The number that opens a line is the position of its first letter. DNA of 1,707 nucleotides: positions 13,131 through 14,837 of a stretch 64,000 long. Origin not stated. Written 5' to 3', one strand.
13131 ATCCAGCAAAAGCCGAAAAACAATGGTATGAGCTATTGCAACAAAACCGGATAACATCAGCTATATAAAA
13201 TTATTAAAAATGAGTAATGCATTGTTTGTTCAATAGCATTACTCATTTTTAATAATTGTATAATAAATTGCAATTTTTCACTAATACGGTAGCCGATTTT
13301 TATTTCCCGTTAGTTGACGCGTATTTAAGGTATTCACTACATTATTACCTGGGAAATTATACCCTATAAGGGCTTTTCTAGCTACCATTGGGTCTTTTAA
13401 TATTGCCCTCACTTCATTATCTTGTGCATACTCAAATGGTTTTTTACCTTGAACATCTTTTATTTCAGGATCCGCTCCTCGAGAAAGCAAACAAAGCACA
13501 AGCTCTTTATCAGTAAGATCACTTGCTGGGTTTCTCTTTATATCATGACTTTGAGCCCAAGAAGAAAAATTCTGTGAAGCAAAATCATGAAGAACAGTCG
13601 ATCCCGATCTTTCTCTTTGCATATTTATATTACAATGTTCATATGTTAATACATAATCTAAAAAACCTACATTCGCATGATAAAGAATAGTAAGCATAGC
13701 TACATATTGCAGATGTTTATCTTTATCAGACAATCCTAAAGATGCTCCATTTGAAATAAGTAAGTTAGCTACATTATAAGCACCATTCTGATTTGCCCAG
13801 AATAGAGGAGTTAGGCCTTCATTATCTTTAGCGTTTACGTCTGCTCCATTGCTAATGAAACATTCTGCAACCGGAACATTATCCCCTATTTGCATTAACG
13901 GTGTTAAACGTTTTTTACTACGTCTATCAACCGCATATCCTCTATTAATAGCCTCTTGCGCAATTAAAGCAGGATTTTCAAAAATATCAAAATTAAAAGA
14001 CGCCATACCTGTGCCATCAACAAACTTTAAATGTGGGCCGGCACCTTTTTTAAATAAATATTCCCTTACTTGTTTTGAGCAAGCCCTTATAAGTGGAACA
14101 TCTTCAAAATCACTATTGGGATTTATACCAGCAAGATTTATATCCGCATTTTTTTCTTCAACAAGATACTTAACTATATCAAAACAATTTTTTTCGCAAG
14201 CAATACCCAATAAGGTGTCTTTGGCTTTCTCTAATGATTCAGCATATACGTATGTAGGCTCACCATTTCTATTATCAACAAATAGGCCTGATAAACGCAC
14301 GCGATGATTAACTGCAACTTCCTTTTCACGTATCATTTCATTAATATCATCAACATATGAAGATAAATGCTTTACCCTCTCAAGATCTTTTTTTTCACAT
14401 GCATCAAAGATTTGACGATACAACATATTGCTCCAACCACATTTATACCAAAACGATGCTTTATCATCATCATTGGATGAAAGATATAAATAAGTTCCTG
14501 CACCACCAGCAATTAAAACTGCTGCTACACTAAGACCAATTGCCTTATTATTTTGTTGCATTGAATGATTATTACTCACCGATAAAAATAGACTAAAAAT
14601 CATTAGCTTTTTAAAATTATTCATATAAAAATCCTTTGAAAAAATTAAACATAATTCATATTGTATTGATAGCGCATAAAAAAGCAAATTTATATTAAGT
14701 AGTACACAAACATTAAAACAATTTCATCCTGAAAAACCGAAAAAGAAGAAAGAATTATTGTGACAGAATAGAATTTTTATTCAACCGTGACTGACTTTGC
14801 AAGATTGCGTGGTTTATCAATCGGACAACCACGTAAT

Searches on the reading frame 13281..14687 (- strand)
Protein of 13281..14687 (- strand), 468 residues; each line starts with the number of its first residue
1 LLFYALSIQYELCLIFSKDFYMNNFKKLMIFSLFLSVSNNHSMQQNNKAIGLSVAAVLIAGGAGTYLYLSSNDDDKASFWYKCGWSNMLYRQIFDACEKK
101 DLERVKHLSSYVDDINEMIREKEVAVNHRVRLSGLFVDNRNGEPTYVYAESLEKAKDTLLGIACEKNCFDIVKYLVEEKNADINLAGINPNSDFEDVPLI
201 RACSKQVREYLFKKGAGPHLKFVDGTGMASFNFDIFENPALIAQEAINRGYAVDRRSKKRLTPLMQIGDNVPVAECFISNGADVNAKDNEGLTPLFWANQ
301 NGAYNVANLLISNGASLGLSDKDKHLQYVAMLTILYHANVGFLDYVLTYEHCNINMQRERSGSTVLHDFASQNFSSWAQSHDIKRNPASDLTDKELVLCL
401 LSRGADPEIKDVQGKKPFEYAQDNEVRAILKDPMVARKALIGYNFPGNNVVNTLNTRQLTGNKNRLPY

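Call 56: search_protein_families(library=pfam, proteins=[window:13281-14687:-], max_evalue=0.00001)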
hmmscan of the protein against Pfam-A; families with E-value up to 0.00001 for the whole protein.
window:13281-14687:- (468 aa): 5 families
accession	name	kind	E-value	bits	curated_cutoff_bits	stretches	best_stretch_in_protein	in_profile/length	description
PF12796.13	Ank_2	-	3.3e-20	72.9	27.3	1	242-319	12-88/90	Ankyrin repeats (3 copies)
PF00023.36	Ank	-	7.2e-17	61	21.1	0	291-322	2-33/33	Ankyrin repeat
PF13606.12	Ank_3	-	3.1e-12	45.8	22.3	0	158-184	4-29/30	Ankyrin repeat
PF13857.12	Ank_5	-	1.1e-11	45.2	27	0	158-185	18-44/56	Ankyrin repeats (many copies)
PF13637.12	Ank_4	-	6.6e-11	42.6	22.7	0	271-311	10-50/50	Ankyrin repeats (many copies)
